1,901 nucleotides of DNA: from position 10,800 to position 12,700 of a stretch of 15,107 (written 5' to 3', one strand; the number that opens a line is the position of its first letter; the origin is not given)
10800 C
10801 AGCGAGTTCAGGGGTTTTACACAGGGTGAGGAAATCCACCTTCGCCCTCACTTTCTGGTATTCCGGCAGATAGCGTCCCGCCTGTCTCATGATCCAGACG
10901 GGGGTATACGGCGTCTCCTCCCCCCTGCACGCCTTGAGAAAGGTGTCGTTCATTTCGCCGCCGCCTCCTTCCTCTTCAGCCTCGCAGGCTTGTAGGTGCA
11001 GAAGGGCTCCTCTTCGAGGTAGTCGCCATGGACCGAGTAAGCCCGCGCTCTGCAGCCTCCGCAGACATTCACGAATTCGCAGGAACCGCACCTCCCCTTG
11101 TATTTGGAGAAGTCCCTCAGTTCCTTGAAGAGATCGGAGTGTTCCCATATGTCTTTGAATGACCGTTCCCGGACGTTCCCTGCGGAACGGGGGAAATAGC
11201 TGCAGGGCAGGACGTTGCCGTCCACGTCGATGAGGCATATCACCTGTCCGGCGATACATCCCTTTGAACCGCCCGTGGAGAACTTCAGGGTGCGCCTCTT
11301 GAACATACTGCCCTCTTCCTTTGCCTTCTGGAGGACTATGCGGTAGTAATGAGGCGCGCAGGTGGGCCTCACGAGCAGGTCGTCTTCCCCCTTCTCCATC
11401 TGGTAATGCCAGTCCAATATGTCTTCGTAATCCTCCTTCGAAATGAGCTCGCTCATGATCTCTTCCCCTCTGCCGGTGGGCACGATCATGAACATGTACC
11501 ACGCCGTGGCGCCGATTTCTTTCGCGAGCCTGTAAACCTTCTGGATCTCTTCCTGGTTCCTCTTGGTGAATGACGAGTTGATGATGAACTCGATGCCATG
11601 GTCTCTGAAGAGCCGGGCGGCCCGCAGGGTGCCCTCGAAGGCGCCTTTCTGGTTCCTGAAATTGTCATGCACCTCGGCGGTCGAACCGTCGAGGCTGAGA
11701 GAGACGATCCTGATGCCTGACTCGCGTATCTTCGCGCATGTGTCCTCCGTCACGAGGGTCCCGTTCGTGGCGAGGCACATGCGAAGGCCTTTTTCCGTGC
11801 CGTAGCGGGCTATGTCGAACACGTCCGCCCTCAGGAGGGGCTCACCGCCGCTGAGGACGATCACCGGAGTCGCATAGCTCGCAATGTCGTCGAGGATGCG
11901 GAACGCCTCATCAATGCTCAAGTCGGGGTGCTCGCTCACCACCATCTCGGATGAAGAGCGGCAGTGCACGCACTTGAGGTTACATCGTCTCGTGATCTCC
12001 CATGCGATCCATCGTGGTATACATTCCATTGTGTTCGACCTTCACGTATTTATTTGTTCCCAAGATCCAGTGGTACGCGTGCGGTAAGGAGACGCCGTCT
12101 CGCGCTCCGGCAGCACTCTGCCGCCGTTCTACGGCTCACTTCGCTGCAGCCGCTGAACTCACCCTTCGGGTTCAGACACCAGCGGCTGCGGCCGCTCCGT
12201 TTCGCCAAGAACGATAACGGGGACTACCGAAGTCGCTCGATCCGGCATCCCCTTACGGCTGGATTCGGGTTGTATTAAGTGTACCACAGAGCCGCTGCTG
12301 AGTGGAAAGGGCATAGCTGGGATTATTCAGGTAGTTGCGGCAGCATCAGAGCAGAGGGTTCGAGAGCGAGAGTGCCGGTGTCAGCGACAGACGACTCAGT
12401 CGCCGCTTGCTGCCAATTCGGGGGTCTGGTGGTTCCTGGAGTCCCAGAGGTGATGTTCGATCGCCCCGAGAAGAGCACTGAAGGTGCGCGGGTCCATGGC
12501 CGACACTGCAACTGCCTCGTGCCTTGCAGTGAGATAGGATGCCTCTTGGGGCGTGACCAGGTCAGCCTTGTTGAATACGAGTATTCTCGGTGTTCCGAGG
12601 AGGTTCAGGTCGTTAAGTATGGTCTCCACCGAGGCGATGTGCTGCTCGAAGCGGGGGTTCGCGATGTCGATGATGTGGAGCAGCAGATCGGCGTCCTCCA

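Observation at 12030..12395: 366-nt GC-rich non-coding gap with nested perfect palindromes: candidate structured RNA or riboswitch-like leader upstream of the radical-SAM/hemE operon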

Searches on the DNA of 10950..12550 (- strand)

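Call 5: search_rna_families(source=window, start=11900, end=12550, threshold=evalue, max_evalue=10, show_alignments=3)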
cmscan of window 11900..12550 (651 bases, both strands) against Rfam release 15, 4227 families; matches with E-value up to 10: 1.
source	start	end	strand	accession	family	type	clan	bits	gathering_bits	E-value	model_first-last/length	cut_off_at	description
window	12096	12160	-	RF03984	MIR2933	Gene; miRNA;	-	14.9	70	5.2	1-112/112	no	MIR2933 microRNA precursor family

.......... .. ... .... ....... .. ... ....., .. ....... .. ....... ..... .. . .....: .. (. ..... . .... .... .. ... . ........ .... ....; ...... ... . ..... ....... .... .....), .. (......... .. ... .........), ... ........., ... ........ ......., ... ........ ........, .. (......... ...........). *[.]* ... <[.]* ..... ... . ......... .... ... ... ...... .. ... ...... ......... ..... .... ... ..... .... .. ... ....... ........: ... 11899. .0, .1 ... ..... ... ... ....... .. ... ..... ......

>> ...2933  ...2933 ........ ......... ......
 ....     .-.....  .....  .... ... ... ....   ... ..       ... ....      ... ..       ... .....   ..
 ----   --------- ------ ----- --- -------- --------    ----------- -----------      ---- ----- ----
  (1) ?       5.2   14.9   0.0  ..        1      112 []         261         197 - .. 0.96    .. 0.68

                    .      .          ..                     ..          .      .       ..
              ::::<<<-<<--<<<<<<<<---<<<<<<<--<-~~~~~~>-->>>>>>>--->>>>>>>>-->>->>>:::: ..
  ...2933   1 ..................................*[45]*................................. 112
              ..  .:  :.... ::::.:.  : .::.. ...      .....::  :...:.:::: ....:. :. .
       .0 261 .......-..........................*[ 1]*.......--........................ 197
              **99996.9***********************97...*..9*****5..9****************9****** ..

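Call 31: search_rna_families(sources=[L064, L085, L086, L087, L088, L089, L092, L093, L094, L098, L099, L100, L102, L103, L105, L082, L091, L101, L096, L097], threshold=gathering)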
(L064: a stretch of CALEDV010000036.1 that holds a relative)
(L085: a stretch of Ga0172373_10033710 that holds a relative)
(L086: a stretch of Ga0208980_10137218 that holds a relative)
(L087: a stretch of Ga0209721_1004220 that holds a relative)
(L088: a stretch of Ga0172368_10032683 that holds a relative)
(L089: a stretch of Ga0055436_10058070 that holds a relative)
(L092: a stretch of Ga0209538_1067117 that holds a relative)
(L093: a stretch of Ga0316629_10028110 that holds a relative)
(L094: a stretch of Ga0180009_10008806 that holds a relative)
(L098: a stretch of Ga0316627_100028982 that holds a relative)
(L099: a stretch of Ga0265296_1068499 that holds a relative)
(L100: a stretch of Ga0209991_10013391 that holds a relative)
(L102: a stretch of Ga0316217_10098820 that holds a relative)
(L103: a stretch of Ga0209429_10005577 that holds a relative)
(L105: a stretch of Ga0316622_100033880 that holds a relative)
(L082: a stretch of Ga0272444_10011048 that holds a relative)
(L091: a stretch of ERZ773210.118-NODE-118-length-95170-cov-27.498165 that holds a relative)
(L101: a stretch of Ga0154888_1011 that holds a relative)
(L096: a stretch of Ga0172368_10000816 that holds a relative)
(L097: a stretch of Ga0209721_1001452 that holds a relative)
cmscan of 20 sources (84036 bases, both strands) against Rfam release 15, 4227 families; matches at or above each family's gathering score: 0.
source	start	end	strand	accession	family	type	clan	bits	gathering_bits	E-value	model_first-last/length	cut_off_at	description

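Call 49: search_with_rna_model(model_id=R1, sources=[L002, L003, L004, L005, L006, L007, L008, L009, L010, L011, L012, L013, L014, L015, L016, L017, L018, L019, L020, L021, L022, L023, L024, L025, L026, L027, L028, L029, L030, L031, L032, L033, L034, L035, L036, L037, L038, L039, L040, L041, L042, L043, L044, L045, L046, L047, L048, L049, L050, L051, L052, L053, L054, L055, L056, L057, L058, L059, L060, L061, L062, L063, L064, L065, L066, L067, L068, L069, L070, L071, L072, L073, L074, L075, L076, L077, L078, L079, L080, L081], max_evalue=1)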
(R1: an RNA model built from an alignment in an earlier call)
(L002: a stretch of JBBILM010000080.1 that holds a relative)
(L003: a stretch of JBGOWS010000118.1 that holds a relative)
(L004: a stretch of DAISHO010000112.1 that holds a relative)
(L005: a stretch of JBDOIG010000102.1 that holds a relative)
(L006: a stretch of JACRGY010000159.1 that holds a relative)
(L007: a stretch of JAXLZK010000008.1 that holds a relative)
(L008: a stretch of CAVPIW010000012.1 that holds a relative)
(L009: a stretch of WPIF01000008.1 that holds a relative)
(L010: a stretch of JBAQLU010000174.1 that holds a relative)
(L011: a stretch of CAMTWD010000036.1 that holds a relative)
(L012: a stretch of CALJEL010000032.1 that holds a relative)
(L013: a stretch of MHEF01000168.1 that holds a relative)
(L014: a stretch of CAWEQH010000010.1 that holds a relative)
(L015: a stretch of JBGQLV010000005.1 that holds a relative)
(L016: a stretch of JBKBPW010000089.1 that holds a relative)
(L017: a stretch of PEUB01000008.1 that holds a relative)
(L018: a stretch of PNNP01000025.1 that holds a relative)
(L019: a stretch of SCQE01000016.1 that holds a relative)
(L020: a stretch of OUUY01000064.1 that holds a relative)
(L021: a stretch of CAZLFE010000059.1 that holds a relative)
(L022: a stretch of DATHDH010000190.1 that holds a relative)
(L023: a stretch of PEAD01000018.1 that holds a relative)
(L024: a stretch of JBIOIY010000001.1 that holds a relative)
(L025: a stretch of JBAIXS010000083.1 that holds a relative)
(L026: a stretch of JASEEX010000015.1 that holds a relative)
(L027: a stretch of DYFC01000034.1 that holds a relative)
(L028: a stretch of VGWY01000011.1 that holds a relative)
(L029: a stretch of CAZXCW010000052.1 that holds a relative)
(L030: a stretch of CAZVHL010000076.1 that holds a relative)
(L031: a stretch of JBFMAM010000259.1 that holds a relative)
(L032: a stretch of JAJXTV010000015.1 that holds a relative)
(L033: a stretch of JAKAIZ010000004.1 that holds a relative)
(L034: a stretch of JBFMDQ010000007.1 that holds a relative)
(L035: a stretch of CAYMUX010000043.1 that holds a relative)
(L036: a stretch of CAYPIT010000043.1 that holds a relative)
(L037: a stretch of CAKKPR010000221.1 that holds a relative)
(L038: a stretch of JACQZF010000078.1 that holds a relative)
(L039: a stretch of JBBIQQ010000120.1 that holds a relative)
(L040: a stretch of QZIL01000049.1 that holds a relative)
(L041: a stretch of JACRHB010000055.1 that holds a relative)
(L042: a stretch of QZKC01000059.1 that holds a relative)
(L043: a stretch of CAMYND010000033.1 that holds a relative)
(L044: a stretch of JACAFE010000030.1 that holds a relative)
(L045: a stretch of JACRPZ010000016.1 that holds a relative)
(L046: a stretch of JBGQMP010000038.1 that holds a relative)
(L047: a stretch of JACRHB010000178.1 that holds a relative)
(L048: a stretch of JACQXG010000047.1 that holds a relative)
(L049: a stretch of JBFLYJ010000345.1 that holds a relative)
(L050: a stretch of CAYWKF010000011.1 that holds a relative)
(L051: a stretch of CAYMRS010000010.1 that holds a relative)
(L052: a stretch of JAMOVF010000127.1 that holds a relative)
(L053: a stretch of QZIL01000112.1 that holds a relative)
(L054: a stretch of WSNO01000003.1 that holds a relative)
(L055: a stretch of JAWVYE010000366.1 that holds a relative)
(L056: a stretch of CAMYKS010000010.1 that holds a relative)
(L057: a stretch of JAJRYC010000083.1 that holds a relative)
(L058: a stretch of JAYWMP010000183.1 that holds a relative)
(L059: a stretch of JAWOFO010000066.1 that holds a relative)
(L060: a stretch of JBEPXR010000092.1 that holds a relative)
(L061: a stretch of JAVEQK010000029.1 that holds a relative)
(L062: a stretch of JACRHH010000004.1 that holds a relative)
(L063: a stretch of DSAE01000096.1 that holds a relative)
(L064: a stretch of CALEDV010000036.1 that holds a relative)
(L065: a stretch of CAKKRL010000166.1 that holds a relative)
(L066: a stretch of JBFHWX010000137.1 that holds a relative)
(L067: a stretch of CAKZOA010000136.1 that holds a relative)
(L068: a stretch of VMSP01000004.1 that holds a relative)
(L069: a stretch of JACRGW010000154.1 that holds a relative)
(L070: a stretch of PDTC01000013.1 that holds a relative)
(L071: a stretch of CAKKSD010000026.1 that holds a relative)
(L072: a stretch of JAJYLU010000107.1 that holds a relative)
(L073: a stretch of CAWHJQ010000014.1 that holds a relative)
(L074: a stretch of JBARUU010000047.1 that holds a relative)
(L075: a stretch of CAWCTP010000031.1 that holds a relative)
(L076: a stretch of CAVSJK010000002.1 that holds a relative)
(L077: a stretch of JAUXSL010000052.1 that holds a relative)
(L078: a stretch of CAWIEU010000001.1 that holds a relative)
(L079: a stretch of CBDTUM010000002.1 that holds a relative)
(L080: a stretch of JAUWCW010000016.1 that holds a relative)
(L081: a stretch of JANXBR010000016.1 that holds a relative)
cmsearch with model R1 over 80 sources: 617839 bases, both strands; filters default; matches with E-value up to 1: 1.
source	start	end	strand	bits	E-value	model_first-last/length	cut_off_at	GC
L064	1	165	-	99.5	2.1e-20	1-167/183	3'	0.45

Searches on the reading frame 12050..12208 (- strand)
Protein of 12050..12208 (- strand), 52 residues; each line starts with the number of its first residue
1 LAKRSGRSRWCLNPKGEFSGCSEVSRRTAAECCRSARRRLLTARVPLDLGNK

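Call 9: search_protein_families(library=pfam, proteins=[window:12050-12208:-], max_evalue=0.01)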
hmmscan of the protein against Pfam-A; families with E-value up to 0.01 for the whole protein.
window:12050-12208:- (52 aa): 0 families
